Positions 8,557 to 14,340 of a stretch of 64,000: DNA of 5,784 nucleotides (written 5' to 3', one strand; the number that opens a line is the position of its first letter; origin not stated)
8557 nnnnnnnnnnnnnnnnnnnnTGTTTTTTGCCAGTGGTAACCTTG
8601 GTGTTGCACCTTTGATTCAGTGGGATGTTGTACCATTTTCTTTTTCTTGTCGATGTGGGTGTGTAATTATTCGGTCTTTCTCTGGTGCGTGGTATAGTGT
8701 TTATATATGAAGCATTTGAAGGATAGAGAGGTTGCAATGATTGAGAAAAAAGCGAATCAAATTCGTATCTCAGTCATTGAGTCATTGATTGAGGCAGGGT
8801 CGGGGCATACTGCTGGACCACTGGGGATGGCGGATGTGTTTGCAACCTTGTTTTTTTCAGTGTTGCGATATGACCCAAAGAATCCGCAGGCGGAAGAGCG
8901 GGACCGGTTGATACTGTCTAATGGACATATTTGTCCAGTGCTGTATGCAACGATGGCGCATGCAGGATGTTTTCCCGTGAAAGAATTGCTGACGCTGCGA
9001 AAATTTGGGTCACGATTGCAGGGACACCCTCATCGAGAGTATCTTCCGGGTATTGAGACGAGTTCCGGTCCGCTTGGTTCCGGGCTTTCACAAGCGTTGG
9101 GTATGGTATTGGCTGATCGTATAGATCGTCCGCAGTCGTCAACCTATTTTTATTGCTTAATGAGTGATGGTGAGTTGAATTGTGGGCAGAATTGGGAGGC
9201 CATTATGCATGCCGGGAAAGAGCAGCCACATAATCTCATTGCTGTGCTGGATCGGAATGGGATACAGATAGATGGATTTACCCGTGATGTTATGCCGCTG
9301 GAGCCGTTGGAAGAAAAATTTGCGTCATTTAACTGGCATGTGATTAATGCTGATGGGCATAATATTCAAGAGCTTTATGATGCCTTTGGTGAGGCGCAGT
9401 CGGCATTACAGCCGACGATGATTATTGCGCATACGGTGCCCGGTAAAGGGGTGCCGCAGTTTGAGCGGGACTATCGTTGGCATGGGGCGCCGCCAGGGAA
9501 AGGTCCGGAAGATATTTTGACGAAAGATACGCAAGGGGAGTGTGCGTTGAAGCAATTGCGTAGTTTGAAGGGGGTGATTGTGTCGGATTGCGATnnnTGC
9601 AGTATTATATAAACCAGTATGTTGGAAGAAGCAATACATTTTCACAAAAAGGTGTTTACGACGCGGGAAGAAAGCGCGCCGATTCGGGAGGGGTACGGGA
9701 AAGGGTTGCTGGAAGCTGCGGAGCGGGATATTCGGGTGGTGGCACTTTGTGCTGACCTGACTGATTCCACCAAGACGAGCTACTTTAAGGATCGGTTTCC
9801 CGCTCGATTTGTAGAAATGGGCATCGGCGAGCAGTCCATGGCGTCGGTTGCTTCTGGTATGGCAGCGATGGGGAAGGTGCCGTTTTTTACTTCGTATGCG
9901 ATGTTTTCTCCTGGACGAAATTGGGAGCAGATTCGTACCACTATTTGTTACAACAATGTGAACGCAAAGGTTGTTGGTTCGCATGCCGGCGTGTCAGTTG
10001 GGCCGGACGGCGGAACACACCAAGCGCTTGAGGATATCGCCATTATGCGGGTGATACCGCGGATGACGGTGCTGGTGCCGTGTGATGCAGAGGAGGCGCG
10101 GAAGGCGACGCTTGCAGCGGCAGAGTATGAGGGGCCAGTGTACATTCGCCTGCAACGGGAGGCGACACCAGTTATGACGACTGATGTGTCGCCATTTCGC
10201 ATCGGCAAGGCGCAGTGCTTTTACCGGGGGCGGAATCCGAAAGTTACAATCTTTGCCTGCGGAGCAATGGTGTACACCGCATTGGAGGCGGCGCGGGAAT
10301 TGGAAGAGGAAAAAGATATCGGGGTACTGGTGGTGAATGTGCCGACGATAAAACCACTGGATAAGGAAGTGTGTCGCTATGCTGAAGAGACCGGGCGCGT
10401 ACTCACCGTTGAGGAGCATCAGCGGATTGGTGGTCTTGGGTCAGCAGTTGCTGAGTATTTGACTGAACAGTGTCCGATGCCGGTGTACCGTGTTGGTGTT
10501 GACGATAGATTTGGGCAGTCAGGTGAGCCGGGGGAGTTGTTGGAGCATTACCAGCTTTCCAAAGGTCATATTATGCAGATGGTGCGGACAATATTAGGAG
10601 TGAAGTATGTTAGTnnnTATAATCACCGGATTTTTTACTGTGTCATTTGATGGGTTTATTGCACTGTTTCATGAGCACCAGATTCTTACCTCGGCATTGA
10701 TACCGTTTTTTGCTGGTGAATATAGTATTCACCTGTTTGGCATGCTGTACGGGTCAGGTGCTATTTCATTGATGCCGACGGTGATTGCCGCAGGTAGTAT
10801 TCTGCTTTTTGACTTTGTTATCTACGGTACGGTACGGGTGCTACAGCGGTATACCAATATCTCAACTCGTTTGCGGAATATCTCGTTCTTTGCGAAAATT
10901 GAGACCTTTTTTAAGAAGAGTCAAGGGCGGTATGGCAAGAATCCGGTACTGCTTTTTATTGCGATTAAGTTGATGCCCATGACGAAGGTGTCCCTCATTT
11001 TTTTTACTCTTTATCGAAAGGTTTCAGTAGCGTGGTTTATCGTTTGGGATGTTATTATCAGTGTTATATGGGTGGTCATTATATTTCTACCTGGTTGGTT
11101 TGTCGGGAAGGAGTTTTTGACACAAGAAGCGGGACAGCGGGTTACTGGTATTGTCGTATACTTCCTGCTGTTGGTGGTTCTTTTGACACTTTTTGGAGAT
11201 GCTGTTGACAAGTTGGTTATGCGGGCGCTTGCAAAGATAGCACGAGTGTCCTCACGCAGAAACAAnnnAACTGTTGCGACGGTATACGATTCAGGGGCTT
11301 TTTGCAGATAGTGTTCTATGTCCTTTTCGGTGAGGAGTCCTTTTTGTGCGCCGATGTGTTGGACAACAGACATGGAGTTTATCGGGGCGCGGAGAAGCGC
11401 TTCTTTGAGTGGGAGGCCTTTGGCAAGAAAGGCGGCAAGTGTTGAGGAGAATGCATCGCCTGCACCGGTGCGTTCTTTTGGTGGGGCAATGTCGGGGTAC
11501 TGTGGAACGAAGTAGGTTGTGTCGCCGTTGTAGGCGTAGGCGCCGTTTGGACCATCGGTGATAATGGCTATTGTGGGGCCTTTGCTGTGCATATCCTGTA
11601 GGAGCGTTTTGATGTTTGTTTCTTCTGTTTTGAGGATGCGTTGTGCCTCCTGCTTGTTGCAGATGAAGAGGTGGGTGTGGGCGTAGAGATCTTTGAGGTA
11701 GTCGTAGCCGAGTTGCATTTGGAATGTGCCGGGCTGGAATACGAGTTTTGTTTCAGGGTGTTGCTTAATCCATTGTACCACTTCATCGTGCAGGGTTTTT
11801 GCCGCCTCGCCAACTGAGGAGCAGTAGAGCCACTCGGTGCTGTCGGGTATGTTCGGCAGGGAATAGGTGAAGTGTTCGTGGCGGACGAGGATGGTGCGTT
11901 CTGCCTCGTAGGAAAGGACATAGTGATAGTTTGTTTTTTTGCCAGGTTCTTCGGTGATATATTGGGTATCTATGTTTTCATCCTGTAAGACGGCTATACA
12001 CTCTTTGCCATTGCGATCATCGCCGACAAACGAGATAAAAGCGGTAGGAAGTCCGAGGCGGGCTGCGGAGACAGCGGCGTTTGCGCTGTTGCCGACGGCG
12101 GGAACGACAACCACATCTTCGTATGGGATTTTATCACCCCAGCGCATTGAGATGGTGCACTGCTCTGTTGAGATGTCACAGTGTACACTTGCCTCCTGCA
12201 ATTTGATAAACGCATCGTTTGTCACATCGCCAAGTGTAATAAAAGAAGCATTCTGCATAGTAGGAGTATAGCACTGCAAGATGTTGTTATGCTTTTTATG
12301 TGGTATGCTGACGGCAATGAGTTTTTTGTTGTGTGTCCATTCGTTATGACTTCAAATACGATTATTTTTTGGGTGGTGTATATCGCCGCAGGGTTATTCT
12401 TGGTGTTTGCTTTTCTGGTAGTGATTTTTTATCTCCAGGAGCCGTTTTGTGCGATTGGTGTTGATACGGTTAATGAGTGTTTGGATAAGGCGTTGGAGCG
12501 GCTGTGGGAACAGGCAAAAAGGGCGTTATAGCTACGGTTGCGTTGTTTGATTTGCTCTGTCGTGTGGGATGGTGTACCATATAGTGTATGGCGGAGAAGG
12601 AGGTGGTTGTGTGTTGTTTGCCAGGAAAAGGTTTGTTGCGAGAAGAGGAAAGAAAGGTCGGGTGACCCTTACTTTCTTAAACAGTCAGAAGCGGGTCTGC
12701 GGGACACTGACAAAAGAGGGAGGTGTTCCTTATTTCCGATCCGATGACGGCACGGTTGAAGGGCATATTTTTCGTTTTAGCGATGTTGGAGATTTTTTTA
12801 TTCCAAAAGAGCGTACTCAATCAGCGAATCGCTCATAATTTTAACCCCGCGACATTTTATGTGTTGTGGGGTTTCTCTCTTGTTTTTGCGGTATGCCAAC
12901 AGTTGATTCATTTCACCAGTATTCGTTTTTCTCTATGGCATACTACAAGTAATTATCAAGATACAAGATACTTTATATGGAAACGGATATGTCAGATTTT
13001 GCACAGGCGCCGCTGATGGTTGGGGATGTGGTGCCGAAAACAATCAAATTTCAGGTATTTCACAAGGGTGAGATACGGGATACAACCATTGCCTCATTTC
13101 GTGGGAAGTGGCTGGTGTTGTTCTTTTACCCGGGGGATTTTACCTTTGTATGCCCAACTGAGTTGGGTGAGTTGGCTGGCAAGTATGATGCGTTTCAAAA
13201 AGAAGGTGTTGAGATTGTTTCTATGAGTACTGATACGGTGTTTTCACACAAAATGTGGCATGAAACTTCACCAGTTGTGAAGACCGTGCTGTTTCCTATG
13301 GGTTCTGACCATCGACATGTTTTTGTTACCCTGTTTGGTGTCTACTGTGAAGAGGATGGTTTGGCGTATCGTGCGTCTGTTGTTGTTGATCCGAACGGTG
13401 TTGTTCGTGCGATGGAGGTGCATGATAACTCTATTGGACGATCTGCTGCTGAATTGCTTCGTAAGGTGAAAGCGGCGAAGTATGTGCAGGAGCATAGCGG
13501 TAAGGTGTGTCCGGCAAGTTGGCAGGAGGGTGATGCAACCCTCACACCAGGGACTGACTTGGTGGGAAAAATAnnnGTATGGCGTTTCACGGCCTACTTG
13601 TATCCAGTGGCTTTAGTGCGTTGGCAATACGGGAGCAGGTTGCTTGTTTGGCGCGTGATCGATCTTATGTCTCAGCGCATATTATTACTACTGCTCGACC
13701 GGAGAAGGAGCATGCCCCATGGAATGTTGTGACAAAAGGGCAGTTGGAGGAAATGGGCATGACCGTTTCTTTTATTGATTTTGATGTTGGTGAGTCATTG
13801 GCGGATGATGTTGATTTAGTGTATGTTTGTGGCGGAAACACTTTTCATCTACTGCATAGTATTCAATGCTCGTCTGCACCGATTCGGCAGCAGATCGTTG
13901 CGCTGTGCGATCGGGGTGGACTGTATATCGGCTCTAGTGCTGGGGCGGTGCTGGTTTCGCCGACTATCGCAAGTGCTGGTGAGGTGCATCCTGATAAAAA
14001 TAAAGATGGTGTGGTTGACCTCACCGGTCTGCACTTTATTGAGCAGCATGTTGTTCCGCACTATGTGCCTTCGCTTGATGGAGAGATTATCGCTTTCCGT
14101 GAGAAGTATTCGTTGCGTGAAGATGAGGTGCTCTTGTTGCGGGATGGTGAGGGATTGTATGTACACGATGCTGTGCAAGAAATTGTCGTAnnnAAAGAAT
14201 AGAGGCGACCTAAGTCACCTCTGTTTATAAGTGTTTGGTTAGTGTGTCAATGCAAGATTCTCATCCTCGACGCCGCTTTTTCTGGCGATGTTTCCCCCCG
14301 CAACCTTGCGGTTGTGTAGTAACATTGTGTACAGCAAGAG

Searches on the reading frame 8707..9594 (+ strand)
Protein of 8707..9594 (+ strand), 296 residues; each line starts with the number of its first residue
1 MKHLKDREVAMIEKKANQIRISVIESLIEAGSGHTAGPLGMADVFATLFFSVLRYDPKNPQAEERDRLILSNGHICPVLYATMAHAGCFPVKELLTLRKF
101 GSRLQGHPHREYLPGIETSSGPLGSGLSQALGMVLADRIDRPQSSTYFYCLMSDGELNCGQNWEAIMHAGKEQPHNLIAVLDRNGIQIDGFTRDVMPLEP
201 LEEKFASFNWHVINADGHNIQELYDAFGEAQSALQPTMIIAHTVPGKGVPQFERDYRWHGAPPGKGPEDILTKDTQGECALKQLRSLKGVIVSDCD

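Call 53: search_protein_families(library=pfam, proteins=[window:8707-9594:+], max_evalue=0.00001)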
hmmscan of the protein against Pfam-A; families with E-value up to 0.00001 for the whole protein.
window:8707-9594:+ (296 aa): 2 families
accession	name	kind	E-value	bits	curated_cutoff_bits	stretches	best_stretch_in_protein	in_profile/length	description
PF00456.26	Transketolase_N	-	7.6e-57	193.2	22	1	14-265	4-265/334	Transketolase, thiamine diphosphate binding domain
PF13292.11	DXP_synthase_N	-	1.9e-11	44.2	21.2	1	3-188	9-175/274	1-deoxy-D-xylulose-5-phosphate synthase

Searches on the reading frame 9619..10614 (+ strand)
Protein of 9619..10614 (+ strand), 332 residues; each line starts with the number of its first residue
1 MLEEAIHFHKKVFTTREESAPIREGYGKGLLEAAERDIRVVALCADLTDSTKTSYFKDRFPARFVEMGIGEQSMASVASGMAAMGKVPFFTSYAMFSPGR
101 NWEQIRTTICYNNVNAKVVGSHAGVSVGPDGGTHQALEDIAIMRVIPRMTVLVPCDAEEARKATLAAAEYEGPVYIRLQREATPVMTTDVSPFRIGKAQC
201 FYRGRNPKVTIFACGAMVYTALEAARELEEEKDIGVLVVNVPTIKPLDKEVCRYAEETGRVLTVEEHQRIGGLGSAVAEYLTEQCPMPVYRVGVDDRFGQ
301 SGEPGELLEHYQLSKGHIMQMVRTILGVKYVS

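Call 53: search_protein_families(library=pfam, proteins=[window:9619-10614:+], max_evalue=0.00001)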
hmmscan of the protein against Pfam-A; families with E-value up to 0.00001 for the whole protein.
window:9619-10614:+ (332 aa): 3 families
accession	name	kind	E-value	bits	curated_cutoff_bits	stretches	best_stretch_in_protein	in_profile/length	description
PF02779.29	Transket_pyr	-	3e-40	138.2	27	1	21-184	4-173/174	Transketolase, pyrimidine binding domain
PF02780.25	Transketolase_C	-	6.7e-30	104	25.9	1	205-318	8-124/124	Transketolase, C-terminal domain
PF22613.1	Transketolase_C_1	-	1.8e-09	38.2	27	1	205-313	10-112/113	Transketolase-like TK C-terminal domain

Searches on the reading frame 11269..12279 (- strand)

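Call 53: search_protein_families(library=pfam, proteins=[window:11269-12279:-], max_evalue=0.00001)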
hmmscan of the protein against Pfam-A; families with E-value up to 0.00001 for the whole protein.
window:11269-12279:- (337 aa): 2 families
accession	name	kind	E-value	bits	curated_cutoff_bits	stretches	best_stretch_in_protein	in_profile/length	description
PF00294.29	PfkB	-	2.6e-37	129.2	25.8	1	63-315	37-299/302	pfkB family carbohydrate kinase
PF08543.17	Phos_pyr_kin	-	3.2e-07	30.4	27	1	195-298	112-224/246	Phosphomethylpyrimidine kinase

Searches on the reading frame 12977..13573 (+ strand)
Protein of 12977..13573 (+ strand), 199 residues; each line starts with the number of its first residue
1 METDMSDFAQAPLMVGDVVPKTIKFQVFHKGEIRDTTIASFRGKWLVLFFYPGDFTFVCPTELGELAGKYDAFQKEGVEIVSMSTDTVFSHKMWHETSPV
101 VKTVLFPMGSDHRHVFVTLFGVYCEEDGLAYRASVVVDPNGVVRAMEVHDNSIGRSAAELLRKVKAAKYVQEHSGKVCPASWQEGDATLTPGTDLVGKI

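Call 54: search_protein_families(library=pfam, proteins=[window:12977-13573:+], max_evalue=0.00001)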
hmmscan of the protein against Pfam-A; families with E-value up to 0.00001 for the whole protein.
window:12977-13573:+ (199 aa): 2 families
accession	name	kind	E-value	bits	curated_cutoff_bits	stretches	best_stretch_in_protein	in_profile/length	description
PF00578.27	AhpC-TSA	-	5.1e-32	110.9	26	1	25-145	8-123/124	AhpC/TSA family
PF08534.16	Redoxin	-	2.1e-13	50.7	26.6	1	30-154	13-139/148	Redoxin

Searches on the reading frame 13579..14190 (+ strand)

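Call 54: search_protein_families(library=pfam, proteins=[window:13579-14190:+], max_evalue=0.00001)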
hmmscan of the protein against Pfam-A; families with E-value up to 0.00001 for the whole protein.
window:13579-14190:+ (204 aa): 1 family
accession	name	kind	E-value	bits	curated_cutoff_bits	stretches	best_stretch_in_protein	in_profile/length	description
PF03575.23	Peptidase_S51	-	5.2e-19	69.2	23.9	1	53-198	53-201/206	Peptidase family S51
